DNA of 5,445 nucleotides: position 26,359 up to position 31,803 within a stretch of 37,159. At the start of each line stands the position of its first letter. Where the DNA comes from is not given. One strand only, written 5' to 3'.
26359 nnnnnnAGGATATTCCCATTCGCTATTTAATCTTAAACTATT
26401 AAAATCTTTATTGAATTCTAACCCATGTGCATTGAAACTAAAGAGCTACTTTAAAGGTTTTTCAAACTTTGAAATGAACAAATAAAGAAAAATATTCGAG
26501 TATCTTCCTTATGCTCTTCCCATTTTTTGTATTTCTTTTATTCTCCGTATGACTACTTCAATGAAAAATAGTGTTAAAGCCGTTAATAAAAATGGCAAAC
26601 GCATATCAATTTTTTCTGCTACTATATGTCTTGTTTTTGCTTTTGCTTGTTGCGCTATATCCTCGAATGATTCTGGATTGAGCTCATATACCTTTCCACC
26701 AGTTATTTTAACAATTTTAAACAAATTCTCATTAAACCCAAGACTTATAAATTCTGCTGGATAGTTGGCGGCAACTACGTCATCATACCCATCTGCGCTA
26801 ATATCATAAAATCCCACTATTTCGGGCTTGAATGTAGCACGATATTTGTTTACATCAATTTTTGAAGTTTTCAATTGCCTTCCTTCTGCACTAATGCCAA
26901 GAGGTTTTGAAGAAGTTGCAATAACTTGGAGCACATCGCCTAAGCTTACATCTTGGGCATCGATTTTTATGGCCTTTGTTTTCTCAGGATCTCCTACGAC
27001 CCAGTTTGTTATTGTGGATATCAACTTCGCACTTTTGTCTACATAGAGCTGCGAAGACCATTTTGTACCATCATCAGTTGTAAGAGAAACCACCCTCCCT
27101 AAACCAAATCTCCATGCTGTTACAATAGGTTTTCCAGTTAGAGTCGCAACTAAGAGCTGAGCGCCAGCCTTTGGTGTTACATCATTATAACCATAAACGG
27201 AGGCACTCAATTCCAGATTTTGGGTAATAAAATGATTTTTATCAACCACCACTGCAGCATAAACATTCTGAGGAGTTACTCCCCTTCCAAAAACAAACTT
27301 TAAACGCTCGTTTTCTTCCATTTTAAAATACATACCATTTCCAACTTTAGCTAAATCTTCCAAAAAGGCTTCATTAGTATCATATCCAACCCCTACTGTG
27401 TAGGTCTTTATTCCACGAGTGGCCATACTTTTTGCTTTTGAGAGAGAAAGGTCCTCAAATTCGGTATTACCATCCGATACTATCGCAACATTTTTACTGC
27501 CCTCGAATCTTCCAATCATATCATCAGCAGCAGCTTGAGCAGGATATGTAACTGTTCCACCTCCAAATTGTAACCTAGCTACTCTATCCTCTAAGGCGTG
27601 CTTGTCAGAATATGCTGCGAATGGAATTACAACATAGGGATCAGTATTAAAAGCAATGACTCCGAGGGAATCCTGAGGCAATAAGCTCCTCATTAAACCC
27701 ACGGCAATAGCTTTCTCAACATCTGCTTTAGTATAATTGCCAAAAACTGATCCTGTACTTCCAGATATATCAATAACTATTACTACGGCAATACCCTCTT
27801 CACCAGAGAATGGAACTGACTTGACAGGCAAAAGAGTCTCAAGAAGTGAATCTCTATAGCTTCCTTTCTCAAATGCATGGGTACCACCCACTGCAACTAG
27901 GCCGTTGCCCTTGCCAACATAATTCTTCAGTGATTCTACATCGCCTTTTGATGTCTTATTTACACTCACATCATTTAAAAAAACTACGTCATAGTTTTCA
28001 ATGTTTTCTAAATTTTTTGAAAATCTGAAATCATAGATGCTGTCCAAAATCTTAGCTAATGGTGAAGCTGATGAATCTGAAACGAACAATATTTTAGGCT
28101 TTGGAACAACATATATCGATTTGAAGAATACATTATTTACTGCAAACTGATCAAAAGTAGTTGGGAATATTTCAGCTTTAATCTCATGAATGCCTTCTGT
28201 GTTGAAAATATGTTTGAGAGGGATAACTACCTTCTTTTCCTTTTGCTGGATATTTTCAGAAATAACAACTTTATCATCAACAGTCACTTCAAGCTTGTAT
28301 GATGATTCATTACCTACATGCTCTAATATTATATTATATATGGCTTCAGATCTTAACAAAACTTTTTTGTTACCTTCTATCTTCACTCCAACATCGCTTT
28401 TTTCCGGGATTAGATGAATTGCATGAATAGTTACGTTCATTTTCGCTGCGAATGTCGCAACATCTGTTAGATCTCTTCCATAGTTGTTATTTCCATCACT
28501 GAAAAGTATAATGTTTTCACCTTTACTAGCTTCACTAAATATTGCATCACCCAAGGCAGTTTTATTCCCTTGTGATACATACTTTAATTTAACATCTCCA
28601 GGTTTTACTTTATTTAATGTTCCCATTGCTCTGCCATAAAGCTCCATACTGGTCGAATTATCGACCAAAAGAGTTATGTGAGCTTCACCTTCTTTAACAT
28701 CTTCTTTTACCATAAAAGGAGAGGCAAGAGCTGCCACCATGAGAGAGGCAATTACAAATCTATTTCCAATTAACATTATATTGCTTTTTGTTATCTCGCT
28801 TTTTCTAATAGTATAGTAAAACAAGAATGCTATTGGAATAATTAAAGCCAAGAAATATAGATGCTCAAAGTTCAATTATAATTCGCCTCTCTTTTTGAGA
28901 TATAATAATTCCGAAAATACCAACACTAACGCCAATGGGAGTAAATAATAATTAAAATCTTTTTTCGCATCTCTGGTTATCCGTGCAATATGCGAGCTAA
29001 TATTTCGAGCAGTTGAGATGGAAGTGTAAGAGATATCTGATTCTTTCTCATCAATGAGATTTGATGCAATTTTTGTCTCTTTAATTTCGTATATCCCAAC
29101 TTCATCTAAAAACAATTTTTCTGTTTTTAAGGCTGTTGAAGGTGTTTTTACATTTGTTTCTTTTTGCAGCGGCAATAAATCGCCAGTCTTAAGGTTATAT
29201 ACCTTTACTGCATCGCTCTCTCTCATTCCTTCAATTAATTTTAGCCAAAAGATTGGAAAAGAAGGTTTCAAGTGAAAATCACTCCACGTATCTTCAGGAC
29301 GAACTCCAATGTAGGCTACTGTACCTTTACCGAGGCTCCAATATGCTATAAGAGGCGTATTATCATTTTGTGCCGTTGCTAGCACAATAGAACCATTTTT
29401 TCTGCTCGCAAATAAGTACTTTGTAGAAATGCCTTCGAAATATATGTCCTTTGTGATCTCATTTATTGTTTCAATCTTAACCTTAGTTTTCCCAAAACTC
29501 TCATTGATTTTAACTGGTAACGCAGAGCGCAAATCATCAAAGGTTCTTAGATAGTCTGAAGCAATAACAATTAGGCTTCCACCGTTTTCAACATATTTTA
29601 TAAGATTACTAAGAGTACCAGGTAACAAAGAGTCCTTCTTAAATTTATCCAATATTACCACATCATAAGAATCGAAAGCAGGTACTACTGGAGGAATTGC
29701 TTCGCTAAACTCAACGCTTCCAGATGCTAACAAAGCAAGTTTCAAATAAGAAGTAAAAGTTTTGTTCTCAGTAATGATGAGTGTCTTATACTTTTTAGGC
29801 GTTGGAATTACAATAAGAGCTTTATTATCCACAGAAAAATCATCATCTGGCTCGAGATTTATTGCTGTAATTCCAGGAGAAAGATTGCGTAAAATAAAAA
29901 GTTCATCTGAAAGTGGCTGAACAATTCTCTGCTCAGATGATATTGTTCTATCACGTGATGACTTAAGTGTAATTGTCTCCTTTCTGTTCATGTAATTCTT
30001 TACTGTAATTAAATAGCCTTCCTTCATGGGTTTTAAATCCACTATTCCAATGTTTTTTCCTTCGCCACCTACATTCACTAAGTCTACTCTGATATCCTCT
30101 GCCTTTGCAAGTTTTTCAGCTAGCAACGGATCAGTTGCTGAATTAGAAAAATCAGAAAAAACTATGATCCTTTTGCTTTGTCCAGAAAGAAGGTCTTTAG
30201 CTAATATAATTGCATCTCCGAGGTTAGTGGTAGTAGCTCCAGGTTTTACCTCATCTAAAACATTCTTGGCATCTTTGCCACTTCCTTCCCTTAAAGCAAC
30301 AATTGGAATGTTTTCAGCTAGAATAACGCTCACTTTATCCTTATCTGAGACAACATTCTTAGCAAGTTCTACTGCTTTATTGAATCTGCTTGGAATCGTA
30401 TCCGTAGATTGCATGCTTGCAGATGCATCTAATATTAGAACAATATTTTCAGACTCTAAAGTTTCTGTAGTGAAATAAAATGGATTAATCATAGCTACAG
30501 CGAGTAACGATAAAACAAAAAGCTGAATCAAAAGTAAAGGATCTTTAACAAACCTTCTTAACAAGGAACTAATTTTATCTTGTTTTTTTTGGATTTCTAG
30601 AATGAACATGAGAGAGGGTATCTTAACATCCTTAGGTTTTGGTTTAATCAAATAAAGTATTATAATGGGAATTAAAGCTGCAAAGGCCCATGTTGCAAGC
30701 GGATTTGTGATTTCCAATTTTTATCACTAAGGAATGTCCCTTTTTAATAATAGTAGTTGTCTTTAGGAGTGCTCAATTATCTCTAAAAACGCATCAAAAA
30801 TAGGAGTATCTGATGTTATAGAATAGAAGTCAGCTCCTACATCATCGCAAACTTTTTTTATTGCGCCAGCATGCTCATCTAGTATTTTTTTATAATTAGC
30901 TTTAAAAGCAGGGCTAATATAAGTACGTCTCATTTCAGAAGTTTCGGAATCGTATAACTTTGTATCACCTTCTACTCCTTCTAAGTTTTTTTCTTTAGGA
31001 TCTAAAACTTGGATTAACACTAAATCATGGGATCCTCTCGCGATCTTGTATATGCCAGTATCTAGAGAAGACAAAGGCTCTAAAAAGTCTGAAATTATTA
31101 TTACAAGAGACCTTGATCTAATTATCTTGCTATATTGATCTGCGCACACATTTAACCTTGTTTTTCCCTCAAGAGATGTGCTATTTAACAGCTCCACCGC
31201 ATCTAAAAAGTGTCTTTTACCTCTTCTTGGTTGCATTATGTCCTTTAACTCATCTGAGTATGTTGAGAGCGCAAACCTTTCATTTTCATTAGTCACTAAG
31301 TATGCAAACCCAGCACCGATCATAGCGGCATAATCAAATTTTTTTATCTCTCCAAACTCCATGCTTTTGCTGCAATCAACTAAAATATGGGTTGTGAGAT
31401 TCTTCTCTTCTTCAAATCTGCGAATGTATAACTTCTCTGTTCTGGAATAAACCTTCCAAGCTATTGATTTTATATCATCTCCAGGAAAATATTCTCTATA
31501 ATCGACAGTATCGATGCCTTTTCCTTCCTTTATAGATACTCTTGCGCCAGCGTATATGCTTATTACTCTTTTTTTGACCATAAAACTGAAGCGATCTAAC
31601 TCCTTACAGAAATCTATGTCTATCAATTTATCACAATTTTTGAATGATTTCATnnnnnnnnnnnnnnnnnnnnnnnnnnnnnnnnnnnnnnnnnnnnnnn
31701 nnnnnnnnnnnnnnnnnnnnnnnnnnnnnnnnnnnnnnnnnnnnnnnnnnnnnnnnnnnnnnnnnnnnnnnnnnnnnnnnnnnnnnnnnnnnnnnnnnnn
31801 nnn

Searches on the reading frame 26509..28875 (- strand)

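Call 84: search_protein_families(library=pfam, proteins=[window:26509-28875:-], max_evalue=0.00001)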
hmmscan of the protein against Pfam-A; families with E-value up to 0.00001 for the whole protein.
window:26509-28875:- (788 aa): 5 families
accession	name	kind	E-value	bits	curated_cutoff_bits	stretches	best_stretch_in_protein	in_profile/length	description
PF00092.34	VWA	-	4.4e-20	73.1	23.8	1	364-526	2-169/174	von Willebrand factor type A domain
PF07090.17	GATase1_like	-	9.3e-12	45.5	27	1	539-626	154-245/247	Putative glutamine amidotransferase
PF13519.12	VWA_2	-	3e-11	44.3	27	1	364-469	1-106/107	von Willebrand factor type A domain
PF13768.12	VWA_3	-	5.2e-11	43.3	27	1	363-516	2-153/155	von Willebrand factor type A domain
PF24157.1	DUF7408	-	1.3e-06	28.9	27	0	262-342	2-83/174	Domain of unknown function (DUF7408)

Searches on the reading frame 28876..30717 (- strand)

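Call 84: search_protein_families(library=pfam, proteins=[window:28876-30717:-], max_evalue=0.00001)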
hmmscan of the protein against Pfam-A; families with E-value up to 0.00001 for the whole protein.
window:28876-30717:- (613 aa): 4 families
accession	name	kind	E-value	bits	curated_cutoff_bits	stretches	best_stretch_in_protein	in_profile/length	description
PF24157.1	DUF7408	-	1e-31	110.7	27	1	312-493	2-173/174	Domain of unknown function (DUF7408)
PF07584.16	BatA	-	6.2e-14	52.6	25.9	1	1-79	1-77/77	Aerotolerance regulator N-terminal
PF13519.12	VWA_2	-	4.6e-11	43.7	27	1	92-190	1-106/107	von Willebrand factor type A domain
PF24155.1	DUF7406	-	1e-06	29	28.4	1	507-549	7-49/52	Domain of unknown function (DUF7406)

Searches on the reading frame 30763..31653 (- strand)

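Call 84: search_protein_families(library=pfam, proteins=[window:30763-31653:-], max_evalue=0.00001)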
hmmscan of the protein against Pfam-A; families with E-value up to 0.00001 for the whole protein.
window:30763-31653:- (296 aa): 2 families
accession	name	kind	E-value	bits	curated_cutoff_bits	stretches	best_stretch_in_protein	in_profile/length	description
PF01882.25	DUF58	-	7.4e-44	150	23.4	1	51-261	1-213/216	Protein of unknown function DUF58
PF13519.12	VWA_2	-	3.3e-07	31.3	27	1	90-190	3-106/107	von Willebrand factor type A domain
